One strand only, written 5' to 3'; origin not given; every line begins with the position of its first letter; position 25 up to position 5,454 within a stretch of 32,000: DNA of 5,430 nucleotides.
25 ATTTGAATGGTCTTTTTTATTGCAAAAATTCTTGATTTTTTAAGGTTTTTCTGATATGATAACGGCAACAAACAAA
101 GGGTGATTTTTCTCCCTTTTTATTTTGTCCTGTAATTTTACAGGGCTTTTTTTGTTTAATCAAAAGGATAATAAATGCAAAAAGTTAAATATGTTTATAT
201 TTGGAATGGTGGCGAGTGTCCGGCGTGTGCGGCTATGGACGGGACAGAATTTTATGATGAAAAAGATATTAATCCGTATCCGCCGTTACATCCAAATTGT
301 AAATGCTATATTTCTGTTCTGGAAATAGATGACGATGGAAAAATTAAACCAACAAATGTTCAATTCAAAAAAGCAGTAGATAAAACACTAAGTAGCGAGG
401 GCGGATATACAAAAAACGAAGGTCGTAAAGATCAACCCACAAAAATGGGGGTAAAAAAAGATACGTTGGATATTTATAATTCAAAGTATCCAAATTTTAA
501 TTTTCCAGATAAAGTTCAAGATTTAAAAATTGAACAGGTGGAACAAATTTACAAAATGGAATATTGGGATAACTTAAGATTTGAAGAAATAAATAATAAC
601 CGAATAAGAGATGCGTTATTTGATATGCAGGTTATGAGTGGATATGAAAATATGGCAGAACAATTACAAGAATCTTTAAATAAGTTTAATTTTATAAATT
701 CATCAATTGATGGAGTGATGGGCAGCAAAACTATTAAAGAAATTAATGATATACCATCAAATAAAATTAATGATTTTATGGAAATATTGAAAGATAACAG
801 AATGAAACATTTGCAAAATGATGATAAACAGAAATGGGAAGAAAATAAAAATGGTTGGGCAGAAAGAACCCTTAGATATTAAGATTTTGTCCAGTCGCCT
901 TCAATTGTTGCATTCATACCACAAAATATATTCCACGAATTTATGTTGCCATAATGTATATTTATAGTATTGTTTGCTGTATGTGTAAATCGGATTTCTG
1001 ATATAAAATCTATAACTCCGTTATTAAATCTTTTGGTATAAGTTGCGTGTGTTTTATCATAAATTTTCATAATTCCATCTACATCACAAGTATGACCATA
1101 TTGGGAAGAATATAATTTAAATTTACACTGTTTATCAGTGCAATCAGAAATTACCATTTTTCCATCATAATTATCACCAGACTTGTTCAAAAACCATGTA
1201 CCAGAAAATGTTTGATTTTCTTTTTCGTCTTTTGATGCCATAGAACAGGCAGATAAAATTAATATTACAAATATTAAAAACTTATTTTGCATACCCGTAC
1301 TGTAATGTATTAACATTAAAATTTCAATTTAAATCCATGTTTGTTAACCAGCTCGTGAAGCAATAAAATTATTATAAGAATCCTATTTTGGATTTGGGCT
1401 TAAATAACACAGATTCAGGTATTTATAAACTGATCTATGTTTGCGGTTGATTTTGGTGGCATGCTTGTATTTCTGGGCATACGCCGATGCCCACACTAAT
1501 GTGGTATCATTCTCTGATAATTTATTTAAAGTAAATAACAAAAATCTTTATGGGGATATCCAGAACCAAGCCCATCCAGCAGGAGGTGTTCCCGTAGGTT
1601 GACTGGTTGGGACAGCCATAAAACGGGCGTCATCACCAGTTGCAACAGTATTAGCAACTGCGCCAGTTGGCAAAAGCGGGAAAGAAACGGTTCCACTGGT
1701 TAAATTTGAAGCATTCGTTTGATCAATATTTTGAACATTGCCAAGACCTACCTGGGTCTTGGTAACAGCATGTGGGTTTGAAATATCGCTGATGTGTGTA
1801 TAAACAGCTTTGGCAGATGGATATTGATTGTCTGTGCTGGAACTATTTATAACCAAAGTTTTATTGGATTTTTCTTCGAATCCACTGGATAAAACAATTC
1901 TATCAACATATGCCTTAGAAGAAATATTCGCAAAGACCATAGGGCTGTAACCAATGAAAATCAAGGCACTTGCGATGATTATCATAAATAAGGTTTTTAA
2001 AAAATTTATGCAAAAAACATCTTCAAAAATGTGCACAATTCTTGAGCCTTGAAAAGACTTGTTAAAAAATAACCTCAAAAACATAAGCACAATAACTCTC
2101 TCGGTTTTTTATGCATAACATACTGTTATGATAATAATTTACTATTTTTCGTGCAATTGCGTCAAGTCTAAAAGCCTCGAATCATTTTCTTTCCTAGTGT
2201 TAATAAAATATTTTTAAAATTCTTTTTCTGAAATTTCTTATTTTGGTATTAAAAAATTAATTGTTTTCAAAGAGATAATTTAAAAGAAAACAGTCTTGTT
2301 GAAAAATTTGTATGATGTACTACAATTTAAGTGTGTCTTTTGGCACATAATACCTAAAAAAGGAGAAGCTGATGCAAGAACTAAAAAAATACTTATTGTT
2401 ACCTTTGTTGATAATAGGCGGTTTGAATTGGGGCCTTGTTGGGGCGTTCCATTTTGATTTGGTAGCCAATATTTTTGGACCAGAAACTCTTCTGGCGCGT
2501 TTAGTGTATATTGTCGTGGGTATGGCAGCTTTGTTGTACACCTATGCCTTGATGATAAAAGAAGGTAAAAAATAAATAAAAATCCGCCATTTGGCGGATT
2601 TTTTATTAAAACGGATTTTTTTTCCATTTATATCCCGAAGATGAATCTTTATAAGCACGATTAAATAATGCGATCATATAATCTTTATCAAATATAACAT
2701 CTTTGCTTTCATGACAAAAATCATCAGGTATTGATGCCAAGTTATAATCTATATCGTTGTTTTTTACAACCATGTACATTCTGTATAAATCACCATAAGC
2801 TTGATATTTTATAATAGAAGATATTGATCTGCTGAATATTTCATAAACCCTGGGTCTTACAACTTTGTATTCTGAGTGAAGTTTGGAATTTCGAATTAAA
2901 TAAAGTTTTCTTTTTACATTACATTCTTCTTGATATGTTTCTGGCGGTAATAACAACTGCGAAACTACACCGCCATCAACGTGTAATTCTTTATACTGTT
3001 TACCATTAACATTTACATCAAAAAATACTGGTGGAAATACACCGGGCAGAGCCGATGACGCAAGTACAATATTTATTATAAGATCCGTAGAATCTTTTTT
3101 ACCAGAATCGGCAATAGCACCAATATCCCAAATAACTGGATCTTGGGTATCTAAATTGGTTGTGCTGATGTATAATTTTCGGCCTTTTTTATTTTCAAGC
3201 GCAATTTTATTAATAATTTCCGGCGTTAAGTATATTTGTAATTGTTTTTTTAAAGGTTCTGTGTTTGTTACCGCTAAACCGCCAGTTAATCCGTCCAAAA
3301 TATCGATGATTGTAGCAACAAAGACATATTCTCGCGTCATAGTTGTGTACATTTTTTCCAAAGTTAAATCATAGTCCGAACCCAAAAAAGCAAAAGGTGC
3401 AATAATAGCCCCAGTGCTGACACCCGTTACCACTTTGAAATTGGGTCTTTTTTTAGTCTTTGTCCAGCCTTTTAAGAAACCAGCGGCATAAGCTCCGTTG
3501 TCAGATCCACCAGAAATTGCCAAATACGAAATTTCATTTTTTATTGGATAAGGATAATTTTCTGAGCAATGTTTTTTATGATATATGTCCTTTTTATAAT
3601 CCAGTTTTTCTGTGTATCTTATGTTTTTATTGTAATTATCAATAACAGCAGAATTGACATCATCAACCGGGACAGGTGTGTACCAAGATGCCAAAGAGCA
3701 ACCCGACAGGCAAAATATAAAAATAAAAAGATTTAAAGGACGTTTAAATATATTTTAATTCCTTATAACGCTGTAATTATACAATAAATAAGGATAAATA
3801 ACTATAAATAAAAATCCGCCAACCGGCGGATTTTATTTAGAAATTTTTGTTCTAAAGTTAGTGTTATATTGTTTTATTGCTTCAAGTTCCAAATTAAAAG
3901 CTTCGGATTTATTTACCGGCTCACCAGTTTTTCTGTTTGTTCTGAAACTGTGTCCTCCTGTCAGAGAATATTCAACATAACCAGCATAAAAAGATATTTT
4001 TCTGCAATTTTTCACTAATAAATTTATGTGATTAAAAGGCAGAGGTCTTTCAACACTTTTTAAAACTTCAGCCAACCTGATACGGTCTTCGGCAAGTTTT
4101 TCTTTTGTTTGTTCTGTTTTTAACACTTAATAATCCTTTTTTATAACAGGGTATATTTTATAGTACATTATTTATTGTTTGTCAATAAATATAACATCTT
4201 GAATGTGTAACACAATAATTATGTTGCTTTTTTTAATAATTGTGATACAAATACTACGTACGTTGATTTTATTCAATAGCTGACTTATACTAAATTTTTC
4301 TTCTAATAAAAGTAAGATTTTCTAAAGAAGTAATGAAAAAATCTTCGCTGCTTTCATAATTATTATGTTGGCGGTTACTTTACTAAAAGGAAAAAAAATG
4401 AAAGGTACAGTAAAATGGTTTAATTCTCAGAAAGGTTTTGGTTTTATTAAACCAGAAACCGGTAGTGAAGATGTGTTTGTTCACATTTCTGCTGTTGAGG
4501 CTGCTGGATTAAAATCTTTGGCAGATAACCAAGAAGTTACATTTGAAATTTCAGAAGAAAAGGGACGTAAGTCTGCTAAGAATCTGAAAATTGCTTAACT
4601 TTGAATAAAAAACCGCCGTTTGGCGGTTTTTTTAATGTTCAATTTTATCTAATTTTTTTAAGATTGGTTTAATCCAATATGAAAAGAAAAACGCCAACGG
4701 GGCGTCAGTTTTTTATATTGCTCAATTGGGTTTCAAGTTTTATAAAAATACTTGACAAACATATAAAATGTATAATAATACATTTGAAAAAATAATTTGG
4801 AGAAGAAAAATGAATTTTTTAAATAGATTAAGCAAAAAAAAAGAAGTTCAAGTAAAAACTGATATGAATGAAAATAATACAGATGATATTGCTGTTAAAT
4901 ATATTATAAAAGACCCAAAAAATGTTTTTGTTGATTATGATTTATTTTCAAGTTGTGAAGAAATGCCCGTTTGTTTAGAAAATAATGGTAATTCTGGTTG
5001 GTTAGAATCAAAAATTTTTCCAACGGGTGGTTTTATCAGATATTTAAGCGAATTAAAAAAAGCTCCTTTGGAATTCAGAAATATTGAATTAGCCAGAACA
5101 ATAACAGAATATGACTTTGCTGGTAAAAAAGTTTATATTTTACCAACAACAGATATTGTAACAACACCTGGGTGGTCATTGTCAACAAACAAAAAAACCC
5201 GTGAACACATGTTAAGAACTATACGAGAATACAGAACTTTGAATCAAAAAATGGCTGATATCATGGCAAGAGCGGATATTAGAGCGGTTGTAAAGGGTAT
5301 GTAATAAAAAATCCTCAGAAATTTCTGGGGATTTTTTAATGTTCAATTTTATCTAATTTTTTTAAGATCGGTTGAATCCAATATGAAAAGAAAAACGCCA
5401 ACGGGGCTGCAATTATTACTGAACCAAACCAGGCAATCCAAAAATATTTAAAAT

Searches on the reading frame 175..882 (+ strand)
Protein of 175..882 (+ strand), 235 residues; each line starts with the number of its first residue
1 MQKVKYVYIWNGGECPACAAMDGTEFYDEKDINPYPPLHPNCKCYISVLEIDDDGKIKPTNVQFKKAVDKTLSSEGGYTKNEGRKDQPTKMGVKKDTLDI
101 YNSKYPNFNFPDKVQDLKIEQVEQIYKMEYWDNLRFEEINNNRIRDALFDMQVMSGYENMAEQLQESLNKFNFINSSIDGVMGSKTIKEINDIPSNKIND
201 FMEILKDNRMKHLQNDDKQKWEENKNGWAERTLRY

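Call 40: search_protein_families(library=pfam, proteins=[window:175-882:+], max_evalue=0.001)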
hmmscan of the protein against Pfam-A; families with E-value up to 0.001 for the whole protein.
window:175-882:+ (235 aa): 2 families
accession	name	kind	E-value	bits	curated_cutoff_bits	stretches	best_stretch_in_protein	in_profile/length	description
PF05838.17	Glyco_hydro_108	-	1.3e-14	54.9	21.2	1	69-156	2-85/85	Glycosyl hydrolase 108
PF04233.19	Phage_Mu_F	-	0.00017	22.7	29.6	1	2-46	65-111/112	Phage Mu protein F like protein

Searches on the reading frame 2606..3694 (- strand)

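Call 40: search_protein_families(library=pfam, proteins=[window:2606-3694:-], max_evalue=0.001)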
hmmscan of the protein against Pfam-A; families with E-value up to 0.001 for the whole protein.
window:2606-3694:- (362 aa): 1 family
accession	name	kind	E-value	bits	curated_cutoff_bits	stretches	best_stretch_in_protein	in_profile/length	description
PF01734.28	Patatin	-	1.7e-23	84.3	27.7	1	58-246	1-184/191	Patatin-like phospholipase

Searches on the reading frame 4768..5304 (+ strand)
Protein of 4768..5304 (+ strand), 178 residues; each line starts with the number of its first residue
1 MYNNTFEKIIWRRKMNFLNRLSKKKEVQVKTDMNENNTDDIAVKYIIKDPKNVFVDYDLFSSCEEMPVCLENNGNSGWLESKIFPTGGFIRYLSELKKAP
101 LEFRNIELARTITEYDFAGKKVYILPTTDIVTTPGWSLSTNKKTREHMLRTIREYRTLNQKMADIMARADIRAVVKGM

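Call 4: search_protein_families(library=pfam, proteins=[window:4768-5304:+], max_evalue=1)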
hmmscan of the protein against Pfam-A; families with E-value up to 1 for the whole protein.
window:4768-5304:+ (178 aa): 1 family
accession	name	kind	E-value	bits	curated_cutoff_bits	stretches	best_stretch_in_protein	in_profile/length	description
PF23813.1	AdfA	-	0.055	13.3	27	1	23-61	151-189/211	Anti-DarT factor A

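Call 6: search_protein_families(library=ncbifam, proteins=[window:4768-5304:+], max_evalue=1)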
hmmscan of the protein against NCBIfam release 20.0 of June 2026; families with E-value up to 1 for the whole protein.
window:4768-5304:+ (178 aa): 1 family
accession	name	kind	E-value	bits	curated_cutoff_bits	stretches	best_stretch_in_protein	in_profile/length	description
NF008398.0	PRK11197.1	subfamily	0.055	12.2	376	0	118-167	173-222/381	L-lactate dehydrogenase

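Call 47: search_protein_families(library=padloc, proteins=[window:4768-5304:+], max_evalue=0.1)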
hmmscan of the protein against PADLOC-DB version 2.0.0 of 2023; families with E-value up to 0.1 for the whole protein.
window:4768-5304:+ (178 aa): 0 families

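Call 48: search_protein_families(library=phrogs, proteins=[window:4768-5304:+], max_evalue=0.1)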
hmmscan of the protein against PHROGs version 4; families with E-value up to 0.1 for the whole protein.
window:4768-5304:+ (178 aa): 1 family
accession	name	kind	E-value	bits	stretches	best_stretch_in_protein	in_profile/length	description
phrog_3781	-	unknown function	0.052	14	1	23-61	150-188/210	-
